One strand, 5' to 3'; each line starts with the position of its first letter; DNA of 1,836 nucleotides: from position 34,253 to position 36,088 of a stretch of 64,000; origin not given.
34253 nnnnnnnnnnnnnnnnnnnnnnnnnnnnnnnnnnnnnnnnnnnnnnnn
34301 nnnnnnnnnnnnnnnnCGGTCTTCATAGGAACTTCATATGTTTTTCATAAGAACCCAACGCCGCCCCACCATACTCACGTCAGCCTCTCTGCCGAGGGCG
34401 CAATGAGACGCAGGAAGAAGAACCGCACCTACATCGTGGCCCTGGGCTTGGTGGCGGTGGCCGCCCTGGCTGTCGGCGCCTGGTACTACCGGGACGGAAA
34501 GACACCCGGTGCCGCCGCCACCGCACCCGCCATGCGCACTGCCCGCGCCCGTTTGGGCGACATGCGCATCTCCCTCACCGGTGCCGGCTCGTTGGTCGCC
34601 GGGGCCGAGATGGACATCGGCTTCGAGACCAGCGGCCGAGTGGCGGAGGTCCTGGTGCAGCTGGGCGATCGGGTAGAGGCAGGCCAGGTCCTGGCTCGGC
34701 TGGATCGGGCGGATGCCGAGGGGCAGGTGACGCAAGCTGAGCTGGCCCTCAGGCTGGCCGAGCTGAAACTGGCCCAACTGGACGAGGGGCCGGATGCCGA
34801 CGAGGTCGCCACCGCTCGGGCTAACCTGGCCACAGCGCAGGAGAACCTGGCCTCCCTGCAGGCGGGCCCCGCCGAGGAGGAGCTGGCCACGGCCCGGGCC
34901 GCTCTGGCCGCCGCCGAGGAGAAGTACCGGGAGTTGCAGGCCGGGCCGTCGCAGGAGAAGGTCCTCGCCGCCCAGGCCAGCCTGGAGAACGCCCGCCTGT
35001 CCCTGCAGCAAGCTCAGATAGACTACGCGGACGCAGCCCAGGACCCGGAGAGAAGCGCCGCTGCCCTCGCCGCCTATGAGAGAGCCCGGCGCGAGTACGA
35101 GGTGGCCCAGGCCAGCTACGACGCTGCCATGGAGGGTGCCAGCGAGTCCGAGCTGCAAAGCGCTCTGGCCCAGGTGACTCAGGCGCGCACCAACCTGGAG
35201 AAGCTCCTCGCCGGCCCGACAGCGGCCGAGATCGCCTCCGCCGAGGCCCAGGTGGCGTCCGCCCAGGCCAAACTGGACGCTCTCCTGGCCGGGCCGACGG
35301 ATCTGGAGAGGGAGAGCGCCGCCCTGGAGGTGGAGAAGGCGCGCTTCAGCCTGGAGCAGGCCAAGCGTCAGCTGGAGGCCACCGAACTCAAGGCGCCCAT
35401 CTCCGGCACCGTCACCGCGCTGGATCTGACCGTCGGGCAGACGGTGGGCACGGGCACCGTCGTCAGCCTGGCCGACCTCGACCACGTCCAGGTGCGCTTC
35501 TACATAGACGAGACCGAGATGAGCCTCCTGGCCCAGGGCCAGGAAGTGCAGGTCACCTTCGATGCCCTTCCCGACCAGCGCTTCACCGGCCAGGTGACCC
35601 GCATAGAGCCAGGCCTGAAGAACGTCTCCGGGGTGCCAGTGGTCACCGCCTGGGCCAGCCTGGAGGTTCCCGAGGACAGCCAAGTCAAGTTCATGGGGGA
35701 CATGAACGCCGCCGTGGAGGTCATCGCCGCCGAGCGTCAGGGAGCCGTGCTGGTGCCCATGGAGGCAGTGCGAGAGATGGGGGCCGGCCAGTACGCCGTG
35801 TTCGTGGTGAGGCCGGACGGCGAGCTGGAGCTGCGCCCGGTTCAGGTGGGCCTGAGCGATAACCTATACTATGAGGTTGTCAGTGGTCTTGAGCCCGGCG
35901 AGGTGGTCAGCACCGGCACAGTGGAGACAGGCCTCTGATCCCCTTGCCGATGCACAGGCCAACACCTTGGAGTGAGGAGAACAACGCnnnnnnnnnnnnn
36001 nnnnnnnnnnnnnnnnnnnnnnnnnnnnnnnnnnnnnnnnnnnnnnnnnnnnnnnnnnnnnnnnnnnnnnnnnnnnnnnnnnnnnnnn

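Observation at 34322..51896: Co-directional 15.7-kb envelope/export supercluster with no visible substrate gene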

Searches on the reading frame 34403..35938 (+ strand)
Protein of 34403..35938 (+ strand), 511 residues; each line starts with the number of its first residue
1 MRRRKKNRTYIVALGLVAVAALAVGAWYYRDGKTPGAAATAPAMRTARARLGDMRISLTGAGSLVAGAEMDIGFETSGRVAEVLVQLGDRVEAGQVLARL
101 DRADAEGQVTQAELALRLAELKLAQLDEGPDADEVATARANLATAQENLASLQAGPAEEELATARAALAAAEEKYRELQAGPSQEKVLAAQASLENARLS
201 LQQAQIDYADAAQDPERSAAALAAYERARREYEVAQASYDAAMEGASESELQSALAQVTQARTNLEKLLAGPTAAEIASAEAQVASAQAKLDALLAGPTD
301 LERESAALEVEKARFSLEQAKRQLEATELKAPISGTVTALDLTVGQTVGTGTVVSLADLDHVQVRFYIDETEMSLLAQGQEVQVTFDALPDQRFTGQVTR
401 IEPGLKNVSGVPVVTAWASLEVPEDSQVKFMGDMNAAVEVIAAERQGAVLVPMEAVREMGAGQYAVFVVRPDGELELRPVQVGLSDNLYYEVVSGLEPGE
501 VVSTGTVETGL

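Call 4: search_protein_families(library=pfam, proteins=[window:34403-35938:+], max_evalue=0.01)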
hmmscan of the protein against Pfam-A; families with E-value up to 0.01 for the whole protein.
window:34403-35938:+ (511 aa): 6 families
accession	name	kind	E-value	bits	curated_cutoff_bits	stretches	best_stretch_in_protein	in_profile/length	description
PF16576.10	HlyD_D23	-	1.5e-17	64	30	1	315-407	97-190/214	Barrel-sandwich domain of CusB or HlyD membrane-fusion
PF13437.12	HlyD_3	-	9.8e-16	58.9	22.2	1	329-423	2-96/106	HlyD family secretion protein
PF13533.13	Biotin_lipoyl_2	-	8.8e-09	35.4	29.8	1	76-101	7-32/32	Biotin-lipoyl like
PF00364.28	Biotin_lipoyl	-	3.3e-07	30.5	22.1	1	68-100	41-73/73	Biotin-requiring enzyme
PF00529.27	CusB_dom_1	-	0.00026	21.6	26.5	0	148-427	12-59/89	Cation efflux system protein CusB domain 1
PF13375.12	RnfC_N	-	0.0065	16.9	25.6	0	77-101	38-62/101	RnfC Barrel sandwich hybrid domain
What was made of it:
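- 34403..35938 (+): Unit 1: membrane-fusion (HlyD/MacA/YknX-type) adaptor, 511 aa. Pfam HlyD_D23 and HlyD_3 (call 4).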

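Call 38: search_protein_families(library=ncbifam, proteins=[window:34403-35938:+], max_evalue=0.00001)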
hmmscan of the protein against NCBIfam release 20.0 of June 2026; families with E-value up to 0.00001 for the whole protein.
window:34403-35938:+ (511 aa): 16 families
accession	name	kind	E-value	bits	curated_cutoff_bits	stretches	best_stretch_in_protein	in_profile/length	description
TIGR01730.1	RND_mfp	subfamily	6e-47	160.2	94.9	2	256-502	71-305/322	efflux RND transporter periplasmic adaptor subunit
NF008606.0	PRK11578.1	equivalog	1.3e-37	129.8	342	2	246-510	115-368/371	macrolide transporter subunit MacA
NF002939.0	PRK03598.1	equivalog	6e-30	104.5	393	2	278-403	156-282/332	secretion protein HlyD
TIGR00998.1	8a0101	subfamily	2.5e-28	99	390.8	2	136-412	57-293/334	EmrA/EmrK family multidrug efflux transporter periplasmic adaptor subunit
TIGR00999.1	8a0102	subfamily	1.2e-23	83.7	319.3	1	249-505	27-266/271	CzcB/NccB family metal efflux transporter periplasmic adaptor subunit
TIGR02971.1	heterocyst_DevB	subfamily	4.5e-20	72.3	129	1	77-402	24-279/327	ABC exporter membrane fusion protein, DevB family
TIGR01843.1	type_I_hlyD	subfamily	1.3e-14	54.1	208.65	1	57-401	30-351/422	HlyD family type I secretion periplasmic adaptor subunit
TIGR03794.1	NHLM_micro_HlyD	equivalog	2.7e-14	52.9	156.2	1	52-393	40-325/421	NHLP bacteriocin system secretion protein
NF007303.0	PRK09783.1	subfamily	2.5e-11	42.7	390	1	327-505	215-388/414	copper/silver efflux system membrane fusion protein CusB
NF045680.1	DiMtlExpIhpB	equivalog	7.9e-11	41.5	450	1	322-501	133-305/326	divalent metal ion exporter adaptor subunit IhpB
NF007785.0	PRK10476.1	equivalog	1.7e-10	40.3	376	1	275-411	157-294/347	multidrug transporter subunit MdtN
NF011715.0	PRK15136.1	equivalog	7.8e-10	37.9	563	1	205-404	91-295/390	multidrug efflux MFS transporter periplasmic adaptor subunit EmrA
NF038010.1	ABC_adapt_DarC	equivalog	2.4e-08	33.1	450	1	321-502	225-400/417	darobactin export ABC transporter periplasmic adaptor subunit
NF007850.1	PRK10559.1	equivalog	3.6e-08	32.9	400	1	308-411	129-232/303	p-hydroxybenzoic acid efflux pump subunit AaeA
NF033138.2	RND-peri-MexC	equivalog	3.1e-07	29.9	625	0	438-506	291-359/375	MexC family multidrug efflux RND transporter periplasmic adaptor subunit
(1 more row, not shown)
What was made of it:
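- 34403..35938 (+): NCBIfam RND_mfp scores 160 bits against a cut-off of 95 (call 38).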
